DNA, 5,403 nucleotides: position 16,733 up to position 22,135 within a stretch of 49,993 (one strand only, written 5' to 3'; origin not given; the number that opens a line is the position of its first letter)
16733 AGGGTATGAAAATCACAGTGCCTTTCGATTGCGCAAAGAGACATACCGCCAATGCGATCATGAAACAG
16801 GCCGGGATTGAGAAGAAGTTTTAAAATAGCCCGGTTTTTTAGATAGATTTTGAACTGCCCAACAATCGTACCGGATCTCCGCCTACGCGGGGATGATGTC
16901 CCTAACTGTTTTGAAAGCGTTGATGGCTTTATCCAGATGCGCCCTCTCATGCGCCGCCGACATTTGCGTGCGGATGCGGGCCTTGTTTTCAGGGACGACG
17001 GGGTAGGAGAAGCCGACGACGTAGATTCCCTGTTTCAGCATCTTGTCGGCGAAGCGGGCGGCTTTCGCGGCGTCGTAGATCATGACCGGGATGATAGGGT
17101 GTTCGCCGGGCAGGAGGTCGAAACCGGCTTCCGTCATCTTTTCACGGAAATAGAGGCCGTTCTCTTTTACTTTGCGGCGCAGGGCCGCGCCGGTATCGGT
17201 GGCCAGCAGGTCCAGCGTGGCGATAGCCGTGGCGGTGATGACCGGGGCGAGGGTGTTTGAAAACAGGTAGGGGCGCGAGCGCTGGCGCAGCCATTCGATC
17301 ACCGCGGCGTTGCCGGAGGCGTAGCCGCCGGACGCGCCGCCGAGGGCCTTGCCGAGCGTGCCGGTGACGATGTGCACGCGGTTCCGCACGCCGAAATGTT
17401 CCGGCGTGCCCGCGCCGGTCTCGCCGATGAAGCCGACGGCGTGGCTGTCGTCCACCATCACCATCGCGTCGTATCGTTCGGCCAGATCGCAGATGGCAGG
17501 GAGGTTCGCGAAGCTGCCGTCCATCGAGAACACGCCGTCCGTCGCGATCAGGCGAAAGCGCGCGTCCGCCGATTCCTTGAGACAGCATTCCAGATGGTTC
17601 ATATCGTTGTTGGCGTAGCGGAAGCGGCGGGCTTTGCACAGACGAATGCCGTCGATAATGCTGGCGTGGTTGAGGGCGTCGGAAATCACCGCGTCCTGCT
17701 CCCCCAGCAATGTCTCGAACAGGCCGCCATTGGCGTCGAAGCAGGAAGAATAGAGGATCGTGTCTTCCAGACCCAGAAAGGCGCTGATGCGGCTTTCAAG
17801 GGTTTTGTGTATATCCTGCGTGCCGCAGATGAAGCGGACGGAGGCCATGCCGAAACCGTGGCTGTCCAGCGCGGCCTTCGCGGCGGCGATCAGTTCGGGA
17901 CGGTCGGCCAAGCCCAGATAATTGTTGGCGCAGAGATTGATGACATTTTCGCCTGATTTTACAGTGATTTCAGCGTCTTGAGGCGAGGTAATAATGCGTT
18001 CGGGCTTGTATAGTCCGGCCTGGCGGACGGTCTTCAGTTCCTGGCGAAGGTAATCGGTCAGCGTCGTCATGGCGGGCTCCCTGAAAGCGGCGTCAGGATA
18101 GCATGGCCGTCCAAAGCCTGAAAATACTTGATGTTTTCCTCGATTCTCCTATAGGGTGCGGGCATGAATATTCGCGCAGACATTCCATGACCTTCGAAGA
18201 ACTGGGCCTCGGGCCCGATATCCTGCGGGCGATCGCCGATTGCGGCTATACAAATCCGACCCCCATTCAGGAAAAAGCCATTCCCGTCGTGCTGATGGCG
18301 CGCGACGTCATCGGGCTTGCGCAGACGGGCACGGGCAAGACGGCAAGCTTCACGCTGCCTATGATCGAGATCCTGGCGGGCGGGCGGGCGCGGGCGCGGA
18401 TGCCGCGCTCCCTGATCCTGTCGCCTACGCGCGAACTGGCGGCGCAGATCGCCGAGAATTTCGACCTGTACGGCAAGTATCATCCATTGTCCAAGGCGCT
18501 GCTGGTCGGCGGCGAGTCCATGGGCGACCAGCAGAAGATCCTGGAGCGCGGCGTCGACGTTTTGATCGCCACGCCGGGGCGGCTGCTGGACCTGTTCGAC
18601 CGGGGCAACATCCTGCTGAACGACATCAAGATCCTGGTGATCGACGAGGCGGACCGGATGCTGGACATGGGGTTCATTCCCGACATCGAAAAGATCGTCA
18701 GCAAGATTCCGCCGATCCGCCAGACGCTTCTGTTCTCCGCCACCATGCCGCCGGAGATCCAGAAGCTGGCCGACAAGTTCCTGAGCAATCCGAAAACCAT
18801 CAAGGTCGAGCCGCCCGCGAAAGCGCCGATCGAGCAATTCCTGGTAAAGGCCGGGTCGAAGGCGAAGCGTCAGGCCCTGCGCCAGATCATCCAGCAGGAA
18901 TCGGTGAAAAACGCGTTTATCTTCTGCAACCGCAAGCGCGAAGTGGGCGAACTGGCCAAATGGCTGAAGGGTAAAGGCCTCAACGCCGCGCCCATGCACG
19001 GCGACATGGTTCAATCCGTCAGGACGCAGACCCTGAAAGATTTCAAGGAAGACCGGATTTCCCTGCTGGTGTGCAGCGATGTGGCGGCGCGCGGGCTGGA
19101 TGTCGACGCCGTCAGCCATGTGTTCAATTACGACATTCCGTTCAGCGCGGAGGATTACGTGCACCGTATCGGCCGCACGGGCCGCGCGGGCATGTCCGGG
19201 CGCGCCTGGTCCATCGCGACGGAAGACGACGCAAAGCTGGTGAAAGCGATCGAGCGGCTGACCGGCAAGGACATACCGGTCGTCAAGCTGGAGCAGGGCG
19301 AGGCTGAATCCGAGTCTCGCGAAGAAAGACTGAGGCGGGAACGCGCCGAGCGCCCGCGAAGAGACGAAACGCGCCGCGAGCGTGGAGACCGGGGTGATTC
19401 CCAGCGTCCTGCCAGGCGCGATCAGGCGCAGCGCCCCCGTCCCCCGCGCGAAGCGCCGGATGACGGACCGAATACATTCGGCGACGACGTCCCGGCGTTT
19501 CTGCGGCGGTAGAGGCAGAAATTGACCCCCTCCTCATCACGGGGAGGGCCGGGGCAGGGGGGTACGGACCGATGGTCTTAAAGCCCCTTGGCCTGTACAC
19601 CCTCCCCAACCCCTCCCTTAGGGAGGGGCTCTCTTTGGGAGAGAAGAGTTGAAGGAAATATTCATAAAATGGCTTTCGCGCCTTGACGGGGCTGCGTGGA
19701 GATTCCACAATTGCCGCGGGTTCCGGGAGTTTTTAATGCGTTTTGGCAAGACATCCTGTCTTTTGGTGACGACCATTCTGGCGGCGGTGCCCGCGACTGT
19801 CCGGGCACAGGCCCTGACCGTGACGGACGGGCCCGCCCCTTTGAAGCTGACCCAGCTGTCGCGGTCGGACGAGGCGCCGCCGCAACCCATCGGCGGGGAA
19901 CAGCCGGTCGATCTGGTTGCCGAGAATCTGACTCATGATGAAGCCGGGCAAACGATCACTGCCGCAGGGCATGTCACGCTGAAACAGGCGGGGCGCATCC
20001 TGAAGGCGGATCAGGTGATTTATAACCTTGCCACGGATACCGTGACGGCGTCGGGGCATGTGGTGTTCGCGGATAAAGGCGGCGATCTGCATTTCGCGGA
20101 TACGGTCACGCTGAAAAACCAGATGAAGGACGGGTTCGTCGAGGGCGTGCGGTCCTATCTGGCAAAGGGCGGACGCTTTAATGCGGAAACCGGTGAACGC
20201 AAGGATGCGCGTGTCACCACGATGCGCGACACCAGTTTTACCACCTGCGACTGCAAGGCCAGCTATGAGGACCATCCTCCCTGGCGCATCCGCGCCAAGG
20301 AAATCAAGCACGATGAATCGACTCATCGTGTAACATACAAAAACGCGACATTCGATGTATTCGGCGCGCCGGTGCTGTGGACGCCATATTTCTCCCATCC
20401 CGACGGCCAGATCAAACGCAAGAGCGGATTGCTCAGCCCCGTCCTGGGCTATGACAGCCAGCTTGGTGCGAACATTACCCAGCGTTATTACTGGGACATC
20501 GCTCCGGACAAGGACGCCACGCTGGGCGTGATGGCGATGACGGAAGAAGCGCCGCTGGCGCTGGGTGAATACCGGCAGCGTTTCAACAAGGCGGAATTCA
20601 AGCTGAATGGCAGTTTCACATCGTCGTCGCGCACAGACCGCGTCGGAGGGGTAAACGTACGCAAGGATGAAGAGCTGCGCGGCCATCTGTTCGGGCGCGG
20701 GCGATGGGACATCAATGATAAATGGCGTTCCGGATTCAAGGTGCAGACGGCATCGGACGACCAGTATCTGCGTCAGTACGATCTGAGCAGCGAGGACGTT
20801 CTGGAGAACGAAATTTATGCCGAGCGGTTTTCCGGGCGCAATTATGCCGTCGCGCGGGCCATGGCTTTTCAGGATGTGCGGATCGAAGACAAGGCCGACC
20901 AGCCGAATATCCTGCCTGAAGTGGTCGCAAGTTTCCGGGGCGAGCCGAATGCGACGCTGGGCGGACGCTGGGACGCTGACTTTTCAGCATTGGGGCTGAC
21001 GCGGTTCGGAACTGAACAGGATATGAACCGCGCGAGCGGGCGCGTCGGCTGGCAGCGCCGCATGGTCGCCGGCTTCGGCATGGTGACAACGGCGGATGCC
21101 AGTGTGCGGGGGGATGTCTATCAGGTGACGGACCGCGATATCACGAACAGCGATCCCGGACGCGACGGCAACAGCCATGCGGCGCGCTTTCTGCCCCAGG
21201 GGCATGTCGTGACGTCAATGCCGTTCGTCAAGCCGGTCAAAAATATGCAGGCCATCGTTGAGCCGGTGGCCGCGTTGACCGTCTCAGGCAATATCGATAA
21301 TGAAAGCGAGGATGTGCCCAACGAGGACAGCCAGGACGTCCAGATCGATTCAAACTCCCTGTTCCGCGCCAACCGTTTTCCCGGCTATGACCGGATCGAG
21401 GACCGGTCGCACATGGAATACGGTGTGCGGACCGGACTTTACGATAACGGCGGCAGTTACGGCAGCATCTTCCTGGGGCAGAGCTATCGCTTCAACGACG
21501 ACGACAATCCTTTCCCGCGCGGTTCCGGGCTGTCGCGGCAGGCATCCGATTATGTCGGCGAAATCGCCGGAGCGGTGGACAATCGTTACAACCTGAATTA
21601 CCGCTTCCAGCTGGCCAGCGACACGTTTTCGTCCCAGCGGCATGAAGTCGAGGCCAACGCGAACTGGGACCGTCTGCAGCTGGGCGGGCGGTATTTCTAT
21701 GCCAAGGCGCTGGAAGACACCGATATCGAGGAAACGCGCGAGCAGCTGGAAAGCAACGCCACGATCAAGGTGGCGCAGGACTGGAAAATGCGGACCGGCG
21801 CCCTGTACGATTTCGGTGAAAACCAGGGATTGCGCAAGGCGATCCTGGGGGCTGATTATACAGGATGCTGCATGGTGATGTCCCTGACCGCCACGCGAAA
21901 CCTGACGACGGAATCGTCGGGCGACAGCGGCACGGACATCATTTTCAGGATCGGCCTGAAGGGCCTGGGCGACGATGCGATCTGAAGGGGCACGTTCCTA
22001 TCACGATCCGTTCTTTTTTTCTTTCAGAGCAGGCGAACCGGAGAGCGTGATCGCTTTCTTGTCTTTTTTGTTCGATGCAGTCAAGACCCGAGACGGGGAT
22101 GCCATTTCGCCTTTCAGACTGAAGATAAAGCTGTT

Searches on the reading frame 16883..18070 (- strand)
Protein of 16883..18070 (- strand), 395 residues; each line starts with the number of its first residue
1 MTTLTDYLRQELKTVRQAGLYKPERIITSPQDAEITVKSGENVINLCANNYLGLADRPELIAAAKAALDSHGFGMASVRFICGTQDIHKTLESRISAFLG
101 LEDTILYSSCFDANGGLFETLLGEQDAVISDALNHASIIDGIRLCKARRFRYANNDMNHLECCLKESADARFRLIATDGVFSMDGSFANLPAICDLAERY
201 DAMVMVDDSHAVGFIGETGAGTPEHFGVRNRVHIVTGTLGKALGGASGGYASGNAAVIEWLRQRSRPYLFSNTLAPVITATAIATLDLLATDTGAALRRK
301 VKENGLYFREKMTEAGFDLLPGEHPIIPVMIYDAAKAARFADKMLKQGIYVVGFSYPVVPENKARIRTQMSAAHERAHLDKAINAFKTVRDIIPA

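Call 81: search_protein_families(library=pfam, proteins=[window:16883-18070:-], max_evalue=0.001)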
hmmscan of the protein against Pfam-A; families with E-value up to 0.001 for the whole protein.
window:16883-18070:- (395 aa): 1 family
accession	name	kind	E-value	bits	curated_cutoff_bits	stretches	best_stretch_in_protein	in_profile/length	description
PF00155.27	Aminotran_1_2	-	2.2e-67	228.2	19.7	1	42-386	2-361/361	Aminotransferase class I and II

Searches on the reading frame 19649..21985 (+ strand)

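Call 80: search_protein_families(library=pfam, proteins=[window:19649-21985:+], max_evalue=0.001)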
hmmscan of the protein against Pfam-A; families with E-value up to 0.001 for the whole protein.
window:19649-21985:+ (778 aa): 2 families
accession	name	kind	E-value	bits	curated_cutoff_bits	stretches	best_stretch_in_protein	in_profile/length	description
PF04453.20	LptD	-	2.1e-59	202.2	22.4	1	344-712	3-384/384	LPS transport system D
PF03968.19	LptD_N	-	0.0002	22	20.4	0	91-160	4-48/113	LptA/(LptD N-terminal domain) LPS transport protein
